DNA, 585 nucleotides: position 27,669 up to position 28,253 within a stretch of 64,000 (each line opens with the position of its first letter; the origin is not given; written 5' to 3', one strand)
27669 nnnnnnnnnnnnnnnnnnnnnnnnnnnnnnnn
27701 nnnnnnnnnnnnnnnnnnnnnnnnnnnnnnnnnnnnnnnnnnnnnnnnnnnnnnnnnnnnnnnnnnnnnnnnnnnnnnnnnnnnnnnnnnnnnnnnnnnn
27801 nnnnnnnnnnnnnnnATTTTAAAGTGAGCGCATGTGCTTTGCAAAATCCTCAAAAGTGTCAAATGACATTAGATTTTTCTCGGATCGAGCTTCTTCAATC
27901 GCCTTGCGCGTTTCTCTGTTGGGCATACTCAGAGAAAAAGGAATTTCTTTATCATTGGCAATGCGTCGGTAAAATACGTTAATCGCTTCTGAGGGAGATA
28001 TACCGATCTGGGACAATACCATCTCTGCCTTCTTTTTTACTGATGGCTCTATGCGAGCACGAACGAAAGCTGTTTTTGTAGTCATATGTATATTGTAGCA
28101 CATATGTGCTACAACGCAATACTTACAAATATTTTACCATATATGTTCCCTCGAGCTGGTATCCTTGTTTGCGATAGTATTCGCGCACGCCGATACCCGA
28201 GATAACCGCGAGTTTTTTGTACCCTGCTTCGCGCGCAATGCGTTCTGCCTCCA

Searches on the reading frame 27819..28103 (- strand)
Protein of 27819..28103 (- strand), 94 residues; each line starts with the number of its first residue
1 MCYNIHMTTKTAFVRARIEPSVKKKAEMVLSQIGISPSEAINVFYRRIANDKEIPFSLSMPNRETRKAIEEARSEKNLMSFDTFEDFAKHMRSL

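Call 10: search_protein_families(library=pfam, proteins=[window:27819-28103:-], max_evalue=0.01)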
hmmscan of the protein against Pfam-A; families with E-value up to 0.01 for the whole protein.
window:27819-28103:- (94 aa): 1 family
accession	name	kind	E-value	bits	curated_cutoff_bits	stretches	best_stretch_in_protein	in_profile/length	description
PF04221.18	RelB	-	2.9e-15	56.4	22.4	1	11-77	1-69/82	RelB antitoxin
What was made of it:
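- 27819..28085 (-): dinJ/relB-family antitoxin gene (88 aa; the longest ORF extends to 28103). Pfam RelB 56.4 bits (call 10).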

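Call 50: search_solved_structures(query=window:27819-28085:-, max_evalue=0.01, show_alignments=1)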
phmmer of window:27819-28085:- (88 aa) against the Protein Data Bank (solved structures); distinct sequences matched with E-value up to 0.01: 5.
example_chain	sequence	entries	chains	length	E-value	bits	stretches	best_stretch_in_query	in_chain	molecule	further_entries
4ml0_A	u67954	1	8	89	1.3e-08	38.3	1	5-68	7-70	Predicted antitoxin of YafQ-DinJ toxin-antitoxin system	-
4q2u_A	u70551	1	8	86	1.4e-08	38.2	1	5-68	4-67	Antitoxin DinJ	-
9lew_A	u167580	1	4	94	7.2e-05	26.4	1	4-68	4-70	DNA-damage-inducible protein J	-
4fxe_A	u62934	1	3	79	0.00011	25.9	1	8-66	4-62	Antitoxin RelB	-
2k29_A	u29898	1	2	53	0.00064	23.4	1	8-52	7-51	Antitoxin RelB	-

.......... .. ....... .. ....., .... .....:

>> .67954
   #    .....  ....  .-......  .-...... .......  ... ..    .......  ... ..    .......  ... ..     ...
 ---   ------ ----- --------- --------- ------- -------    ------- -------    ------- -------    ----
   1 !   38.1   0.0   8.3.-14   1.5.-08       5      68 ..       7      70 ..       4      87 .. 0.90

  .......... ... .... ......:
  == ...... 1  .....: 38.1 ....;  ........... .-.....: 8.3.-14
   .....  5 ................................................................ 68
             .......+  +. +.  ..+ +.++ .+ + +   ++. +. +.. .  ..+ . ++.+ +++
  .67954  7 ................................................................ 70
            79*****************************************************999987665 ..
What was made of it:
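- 27819..28085 (-): PDB DinJ 4ml0/4q2u, E 1e-08 (call 50).
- On RelB/DinJ antitoxin family: E. coli DinJ structures 4ml0/4q2u, E 1e-08, call 50.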

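Call 52: find_homologous_proteins(query=window:27819-28085:-, max_evalue=1e-10)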
Query window:27819-28085:- (88 aa): 120 proteins with E <= 1e-10 among 121 candidates.
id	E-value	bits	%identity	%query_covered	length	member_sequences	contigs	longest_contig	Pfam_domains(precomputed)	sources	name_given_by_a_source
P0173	2.1e-48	179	100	100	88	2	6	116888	PF04221.19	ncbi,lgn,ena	ncbi:MAG: type II toxin-antitoxin system RelB/DinJ family antitoxin [Patescibacteria group bacterium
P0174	4.0e-42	159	90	100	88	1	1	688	PF04221.19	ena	-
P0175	1.3e-41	157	89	100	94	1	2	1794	PF04221.19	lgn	-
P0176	2.0e-41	157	89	100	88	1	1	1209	PF04221.19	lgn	-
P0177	1.0e-40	154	86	100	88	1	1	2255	PF04221.19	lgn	-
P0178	3.1e-40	153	85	100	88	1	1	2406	PF04221.19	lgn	-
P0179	1.1e-39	151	84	100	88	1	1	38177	PF04221.19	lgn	-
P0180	2.9e-39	150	83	100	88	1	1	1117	PF04221.19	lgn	-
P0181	3.0e-39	150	83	100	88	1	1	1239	PF04221.19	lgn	-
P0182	3.7e-39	149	84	100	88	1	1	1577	PF04221.19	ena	-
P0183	3.6e-38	146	83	98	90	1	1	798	PF04221.19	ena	-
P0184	4.1e-38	146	82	100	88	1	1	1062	PF04221.19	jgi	jgi:DNA-damage-inducible protein J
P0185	5.8e-38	146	81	98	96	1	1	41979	PF04221.19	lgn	-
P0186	1.2e-37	145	81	100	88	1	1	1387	PF04221.19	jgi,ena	jgi:DNA-damage-inducible protein J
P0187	2.1e-37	144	81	100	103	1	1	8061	PF04221.19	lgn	-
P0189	5.2e-37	143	88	92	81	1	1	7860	PF04221.19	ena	-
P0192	4.3e-36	140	80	100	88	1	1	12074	PF04221.19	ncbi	ncbi:MAG: type II toxin-antitoxin system RelB/DinJ family antitoxin [Minisyncoccia bacterium]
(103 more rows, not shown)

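Call 53: find_encoding_contigs(protein=P0179, flank=5000, max_places=2)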
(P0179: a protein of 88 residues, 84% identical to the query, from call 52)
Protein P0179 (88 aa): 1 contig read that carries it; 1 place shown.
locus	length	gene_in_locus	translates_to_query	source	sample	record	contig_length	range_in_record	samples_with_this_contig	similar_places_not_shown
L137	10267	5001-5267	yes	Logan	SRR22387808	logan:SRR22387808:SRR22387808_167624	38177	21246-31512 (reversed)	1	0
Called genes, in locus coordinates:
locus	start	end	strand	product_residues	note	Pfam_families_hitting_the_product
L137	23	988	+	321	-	PF00106:adh_short (faint), PF01073:3Beta_HSD, PF01370:Epimerase, PF02719:Polysacc_synt_2, PF04321:RmlD_sub_bind, PF16363:GDP_Man_Dehyd, PF07993:NAD_binding_4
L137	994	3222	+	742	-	PF13439:Glyco_transf_4, PF13579:Glyco_trans_4_4, PF00534:Glycos_transf_1, PF13692:Glyco_trans_1_4, PF13439:Glyco_transf_4, PF20706:GT4-conflict, PF00534:Glycos_transf_1, PF13692:Glyco_trans_1_4, +1 more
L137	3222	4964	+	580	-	PF04055:Radical_SAM, PF16199:Radical_SAM_C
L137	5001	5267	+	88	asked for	PF04221:RelB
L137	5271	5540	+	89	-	PF15738:YafQ_toxin, PF05016:ParE_toxin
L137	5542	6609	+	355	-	PF00534:Glycos_transf_1, PF13692:Glyco_trans_1_4, PF13524:Glyco_trans_1_2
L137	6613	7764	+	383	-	PF00534:Glycos_transf_1, PF20706:GT4-conflict (weak), PF13692:Glyco_trans_1_4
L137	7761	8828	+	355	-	PF13439:Glyco_transf_4 (weak), PF13524:Glyco_trans_1_2, PF13692:Glyco_trans_1_4, PF00534:Glycos_transf_1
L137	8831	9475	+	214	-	PF13489:Methyltransf_23, PF07021:MetW (weak), PF13847:Methyltransf_31, PF08241:Methyltransf_11, PF08242:Methyltransf_12, PF13649:Methyltransf_25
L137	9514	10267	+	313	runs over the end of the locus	PF00535:Glycos_transf_2, PF10111:Glyco_tranf_2_2 (weak)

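Call 54: find_encoding_contigs(protein=P0189, flank=5000, max_places=2)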
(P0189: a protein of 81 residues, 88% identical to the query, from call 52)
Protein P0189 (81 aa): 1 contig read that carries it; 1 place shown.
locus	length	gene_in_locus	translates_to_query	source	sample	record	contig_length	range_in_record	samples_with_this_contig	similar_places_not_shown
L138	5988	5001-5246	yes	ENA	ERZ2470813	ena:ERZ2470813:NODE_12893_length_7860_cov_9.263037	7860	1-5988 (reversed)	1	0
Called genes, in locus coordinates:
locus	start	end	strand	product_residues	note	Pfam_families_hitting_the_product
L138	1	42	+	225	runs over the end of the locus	-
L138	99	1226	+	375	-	PF13439:Glyco_transf_4 (weak), PF00534:Glycos_transf_1, PF13692:Glyco_trans_1_4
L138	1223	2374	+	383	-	PF13439:Glyco_transf_4, PF13579:Glyco_trans_4_4, PF20706:GT4-conflict, PF00534:Glycos_transf_1, PF13692:Glyco_trans_1_4, PF13524:Glyco_trans_1_2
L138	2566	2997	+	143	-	PF01936:NYN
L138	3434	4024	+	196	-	-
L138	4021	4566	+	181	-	PF08843:AbiEii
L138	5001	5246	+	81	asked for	PF04221:RelB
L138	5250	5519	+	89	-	PF15738:YafQ_toxin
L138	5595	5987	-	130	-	?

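Call 55: find_encoding_contigs(protein=P0185, flank=5000, max_places=2)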
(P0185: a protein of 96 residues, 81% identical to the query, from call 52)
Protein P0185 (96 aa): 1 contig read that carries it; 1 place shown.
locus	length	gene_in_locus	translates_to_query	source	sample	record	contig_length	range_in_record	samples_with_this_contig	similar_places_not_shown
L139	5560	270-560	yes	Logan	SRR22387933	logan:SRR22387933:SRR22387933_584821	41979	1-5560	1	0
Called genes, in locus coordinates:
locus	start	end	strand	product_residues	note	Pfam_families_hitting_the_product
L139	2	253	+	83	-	?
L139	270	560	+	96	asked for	PF04221:RelB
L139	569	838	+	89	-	PF15738:YafQ_toxin, PF05016:ParE_toxin (weak)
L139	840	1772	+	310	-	PF00534:Glycos_transf_1, PF13692:Glyco_trans_1_4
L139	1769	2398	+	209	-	PF13489:Methyltransf_23, PF08241:Methyltransf_11, PF13649:Methyltransf_25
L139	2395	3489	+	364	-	PF20706:GT4-conflict, PF00534:Glycos_transf_1, PF13692:Glyco_trans_1_4, PF13524:Glyco_trans_1_2 (weak)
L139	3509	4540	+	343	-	PF03016:Exostosin_GT47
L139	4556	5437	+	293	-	PF00535:Glycos_transf_2, PF10111:Glyco_tranf_2_2 (faint), PF13641:Glyco_tranf_2_3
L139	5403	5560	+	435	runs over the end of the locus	PF13231:PMT_2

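Call 56: find_encoding_contigs(protein=P0192, flank=5000, max_places=2)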
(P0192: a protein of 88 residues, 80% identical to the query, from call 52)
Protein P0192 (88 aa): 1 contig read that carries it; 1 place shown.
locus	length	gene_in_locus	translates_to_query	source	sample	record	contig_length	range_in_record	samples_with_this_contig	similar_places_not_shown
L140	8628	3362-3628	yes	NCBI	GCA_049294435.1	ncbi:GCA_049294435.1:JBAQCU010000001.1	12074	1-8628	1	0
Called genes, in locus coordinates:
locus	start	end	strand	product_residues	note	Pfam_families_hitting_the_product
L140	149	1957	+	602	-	PF01935:DUF87 (weak), PF10412:TrwB_AAD_bind, PF12696:TraG-D_C (weak)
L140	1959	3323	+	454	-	PF00932:LTD, PF00801:PKD, PF18911:PKD_4, PF00932:LTD (weak)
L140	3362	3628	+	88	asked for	PF04221:RelB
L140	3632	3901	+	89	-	PF15738:YafQ_toxin, PF05016:ParE_toxin (weak)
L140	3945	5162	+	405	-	PF13439:Glyco_transf_4 (weak), PF13579:Glyco_trans_4_4 (weak), PF00534:Glycos_transf_1, PF13692:Glyco_trans_1_4, PF13524:Glyco_trans_1_2, PF20706:GT4-conflict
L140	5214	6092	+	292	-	PF01073:3Beta_HSD (weak), PF01370:Epimerase, PF02719:Polysacc_synt_2 (weak), PF04321:RmlD_sub_bind (faint), PF16363:GDP_Man_Dehyd, PF07993:NAD_binding_4 (faint)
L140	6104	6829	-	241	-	PF00483:NTP_transferase, PF12804:NTP_transf_3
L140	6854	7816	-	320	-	PF01073:3Beta_HSD, PF01370:Epimerase, PF02719:Polysacc_synt_2, PF04321:RmlD_sub_bind, PF07993:NAD_binding_4, PF16363:GDP_Man_Dehyd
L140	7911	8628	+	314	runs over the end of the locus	PF01073:3Beta_HSD, PF01370:Epimerase, PF02719:Polysacc_synt_2, PF04321:RmlD_sub_bind, PF07993:NAD_binding_4 (weak), PF16363:GDP_Man_Dehyd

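Call 69: search_protein_families(library=ncbifam, proteins=[window:27819-28085:-], max_evalue=0.001)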
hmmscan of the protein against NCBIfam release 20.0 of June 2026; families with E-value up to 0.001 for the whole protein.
window:27819-28085:- (88 aa): 3 families
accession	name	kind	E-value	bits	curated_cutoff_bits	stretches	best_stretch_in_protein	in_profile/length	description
TIGR02384.1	RelB_DinJ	subfamily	4.4e-19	68.5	45.65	1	1-83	1-83/85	type II toxin-antitoxin system RelB/DinJ family antitoxin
NF008412.0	PRK11235.1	equivalog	2.6e-06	27.6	96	1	8-54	4-50/80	type II toxin-antitoxin system RelB/DinJ family antitoxin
NF050811.1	RelB_ParD_antitoxin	subfamily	9.9e-06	25.7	60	1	11-65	2-55/83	type II toxin-antitoxin system RelB/ParD family antitoxin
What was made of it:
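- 27819..28085 (-): TIGR02384 RelB_DinJ 68.5 bits, above the 45.65 cutoff (call 69).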
